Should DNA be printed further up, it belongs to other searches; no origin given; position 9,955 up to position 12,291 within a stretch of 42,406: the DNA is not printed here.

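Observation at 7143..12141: Complete MtrC-MtrA-MtrB-style porin-cytochrome conduit in a high-GC genome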

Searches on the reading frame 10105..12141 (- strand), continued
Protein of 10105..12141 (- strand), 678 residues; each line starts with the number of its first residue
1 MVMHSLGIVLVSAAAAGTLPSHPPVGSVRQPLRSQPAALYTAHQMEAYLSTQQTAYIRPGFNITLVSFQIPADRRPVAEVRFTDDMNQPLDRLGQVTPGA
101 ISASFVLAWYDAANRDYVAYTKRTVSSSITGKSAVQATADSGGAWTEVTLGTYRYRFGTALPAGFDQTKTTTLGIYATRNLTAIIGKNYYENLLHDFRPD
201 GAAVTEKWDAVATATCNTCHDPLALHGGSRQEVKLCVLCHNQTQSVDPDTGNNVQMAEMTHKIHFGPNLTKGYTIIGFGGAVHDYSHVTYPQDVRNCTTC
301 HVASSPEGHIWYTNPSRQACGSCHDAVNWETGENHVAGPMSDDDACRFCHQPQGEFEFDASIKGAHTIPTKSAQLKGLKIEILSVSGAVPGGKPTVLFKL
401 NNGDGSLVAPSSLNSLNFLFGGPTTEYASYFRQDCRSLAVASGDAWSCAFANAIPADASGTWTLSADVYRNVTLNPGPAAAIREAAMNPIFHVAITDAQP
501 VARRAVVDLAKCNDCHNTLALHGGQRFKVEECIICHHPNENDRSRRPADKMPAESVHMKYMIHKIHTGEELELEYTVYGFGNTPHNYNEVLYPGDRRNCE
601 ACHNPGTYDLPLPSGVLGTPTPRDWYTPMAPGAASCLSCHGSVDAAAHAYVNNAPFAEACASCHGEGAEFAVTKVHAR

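Call 66: predict_structure(alignment_id=A3)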
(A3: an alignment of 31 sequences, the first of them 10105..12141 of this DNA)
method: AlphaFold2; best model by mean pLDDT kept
length: 678 residues; sequences in the alignment: 31
mean_pLDDT: 72.2   pTM: 0.48
mean pLDDT of the five models: 72.2, 65.8, 65.5, 60.4, 59.7
residues with pLDDT >= 90: 152; 70-90: 281; 50-70: 149; < 50: 96
segments of 3 or more residues with pLDDT < 50: 1-55, 308-315, 337-339, 351-372
pLDDT, mean of each block of 10 residues (from residue 1): 33 32 29 31 33 56 95 96 87 85 93 83 78 83 90 95 91 92 79 93 84 66 59 83 72 77 72 74 71 56 57 50 62 49 54 31 32 70 94 96 89 92 80 93 93 91 90 68 80 90 70 58 64 79 86 80 76 78 70 64 74 64 60 74 78 63 78 65
secondary structure, 60 per line:
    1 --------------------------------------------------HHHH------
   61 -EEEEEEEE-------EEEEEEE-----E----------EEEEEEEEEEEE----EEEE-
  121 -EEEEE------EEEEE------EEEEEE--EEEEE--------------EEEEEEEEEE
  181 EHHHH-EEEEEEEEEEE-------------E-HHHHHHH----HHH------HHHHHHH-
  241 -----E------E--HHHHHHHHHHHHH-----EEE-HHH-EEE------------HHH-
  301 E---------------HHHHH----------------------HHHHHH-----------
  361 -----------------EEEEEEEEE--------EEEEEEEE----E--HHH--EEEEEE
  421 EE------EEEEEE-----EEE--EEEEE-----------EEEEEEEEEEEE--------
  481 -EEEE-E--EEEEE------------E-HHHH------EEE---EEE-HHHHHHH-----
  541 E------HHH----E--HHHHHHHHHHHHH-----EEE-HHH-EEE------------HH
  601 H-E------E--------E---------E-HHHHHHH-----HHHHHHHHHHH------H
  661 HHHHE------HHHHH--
elements in order (helices of 4 or more, strands of 3 or more residues): H51-54 E62-69 E77-83 E100-111 E116-119 E122-126 E133-137 E144-149 E152-156 E171-181 H182-185 E187-197 H213-219 H233-239 H256-268 E274-276 E282-284 H317-321 H344-349 E378-386 E395-402 E415-422 E429-434 E440-442 E445-449 E461-472 E482-485 E490-494 H509-512 E519-521 E525-527 H529-535 H558-570 E576-578 E584-586 H631-637 H643-653 H660-664 H672-676
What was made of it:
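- On OmcA/MtrC family decahaem cytochromes (TIGR03507): The AF2 model has beta-rich domains at 60-200 and 378-495 (call 66).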

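Call 69: fold_search(model_id=the predicted structure, library=pdb)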
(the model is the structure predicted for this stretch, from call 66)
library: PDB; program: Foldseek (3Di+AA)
matches with E <= 10: 1136; with E <= 0.001: 23
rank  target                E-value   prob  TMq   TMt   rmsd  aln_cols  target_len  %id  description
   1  4lmh_B                4.4e-26  1.00  0.55  0.54   8.7       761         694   18  Crystal structure of the outer membrane decaheme cytochrome OmcA (released 2014-04-16)
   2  4lmh_A                3.2e-25  1.00  0.57  0.56   8.2       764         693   18  Crystal structure of the outer membrane decaheme cytochrome OmcA (released 2014-04-16)
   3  3ucp                  5.2e-25  1.00  0.58  0.50  10.4       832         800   20  Outer membrane Endecaheme cytochrome UndA from Shewanella sp. HRCR-6 (released 2012-08-08)
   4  4lmh_C                6.1e-25  1.00  0.55  0.54   8.4       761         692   18  Crystal structure of the outer membrane decaheme cytochrome OmcA (released 2014-04-16)
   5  4lmh_D                1.5e-24  1.00  0.56  0.55   8.3       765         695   18  Crystal structure of the outer membrane decaheme cytochrome OmcA (released 2014-04-16)
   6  6qyc_A                3.7e-24  1.00  0.50  0.55   8.5       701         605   18  Crystal structure of MtrC from Shewanella baltica OS185 (released 2020-04-22)
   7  6qyc_C                9.8e-24  1.00  0.51  0.57   9.0       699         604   18  Crystal structure of MtrC from Shewanella baltica OS185 (released 2020-04-22)
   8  6qyc_B                8.8e-23  1.00  0.51  0.56   8.1       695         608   18  Crystal structure of MtrC from Shewanella baltica OS185 (released 2020-04-22)
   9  8qc9                  1.8e-19  1.00  0.52  0.56   8.0       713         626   16  Crystal structure of the outer membrane decaheme cytochrome MtrC (A293Boc-Lys) (released 2024-09-04)
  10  3pmq                  4.1e-19  1.00  0.51  0.57   7.8       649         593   20  Crystal structure of the outer membrane decaheme cytochrome MtrF (released 2011-05-25)
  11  8qbq                  4.5e-19  1.00  0.51  0.55   8.2       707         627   15  Crystal structure of the outer membrane decaheme cytochrome MtrC (A430Boc-Lys) (released 2024-09-04)
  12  4lm8                  4.8e-19  1.00  0.52  0.55   8.5       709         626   15  Crystal structure of the outer membrane decaheme cytochrome MtrC (released 2015-02-11)
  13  7o7g                  7.0e-19  1.00  0.52  0.55   8.2       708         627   15  Crystal structure of the Shewanella oneidensis MR1 MtrC mutant H561M (released 2021-10-06)
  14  7qth                  8.2e-19  1.00  0.52  0.55   8.2       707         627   16  Crystal structure of the Shewanella oneidensis MR1 MtrC mutant C453A (released 2023-01-18)
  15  8qbz                  4.5e-18  1.00  0.51  0.54   8.6       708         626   16  Crystal structure of the outer membrane decaheme cytochrome MtrC (E344Boc-Lys) (released 2024-09-04)
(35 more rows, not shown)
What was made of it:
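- On OmcA/MtrC family decahaem cytochromes (TIGR03507): The top 16 PDB fold hits are OmcA, UndA, MtrC and MtrF (call 69).
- Closest known: Shewanella MtrCAB. Same: MtrC has the four-domain layout (calls 66, 69).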

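Call 70: list_cluster_members(proteins=[window:10105-12141:-, window:9140-10036:-, window:7193-9130:-])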
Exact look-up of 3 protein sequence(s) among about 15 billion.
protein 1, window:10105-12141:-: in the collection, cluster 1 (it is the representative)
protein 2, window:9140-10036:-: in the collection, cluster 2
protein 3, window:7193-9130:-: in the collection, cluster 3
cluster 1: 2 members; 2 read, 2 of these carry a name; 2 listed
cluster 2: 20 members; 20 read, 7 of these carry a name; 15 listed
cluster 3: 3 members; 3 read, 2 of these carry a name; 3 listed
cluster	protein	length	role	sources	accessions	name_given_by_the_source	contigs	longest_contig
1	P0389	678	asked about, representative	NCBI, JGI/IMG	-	OmcA/MtrC family decaheme c-type cytochrome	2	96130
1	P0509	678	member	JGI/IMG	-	OmcA/MtrC family decaheme c-type cytochrome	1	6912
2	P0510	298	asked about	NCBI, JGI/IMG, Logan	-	DmsE family decaheme c-type cytochrome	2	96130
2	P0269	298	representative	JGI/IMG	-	DmsE family decaheme c-type cytochrome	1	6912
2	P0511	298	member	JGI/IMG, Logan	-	DmsE family decaheme c-type cytochrome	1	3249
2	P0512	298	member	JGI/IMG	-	DmsE family decaheme c-type cytochrome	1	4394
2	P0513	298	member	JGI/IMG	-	DmsE family decaheme c-type cytochrome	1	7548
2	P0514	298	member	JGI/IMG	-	DmsE family decaheme c-type cytochrome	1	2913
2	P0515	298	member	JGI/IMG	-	DmsE family decaheme c-type cytochrome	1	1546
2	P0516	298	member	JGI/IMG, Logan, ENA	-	-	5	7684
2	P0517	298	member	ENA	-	-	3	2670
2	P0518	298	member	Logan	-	-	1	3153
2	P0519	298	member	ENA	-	-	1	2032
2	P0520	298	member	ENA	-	-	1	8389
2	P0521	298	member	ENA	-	-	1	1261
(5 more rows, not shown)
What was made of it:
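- On MtrA / DmsE family periplasmic decahaem cytochromes (TIGR03508): JGI and NCBI name this exact protein 'DmsE family decaheme c-type cytochrome' (call 70).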
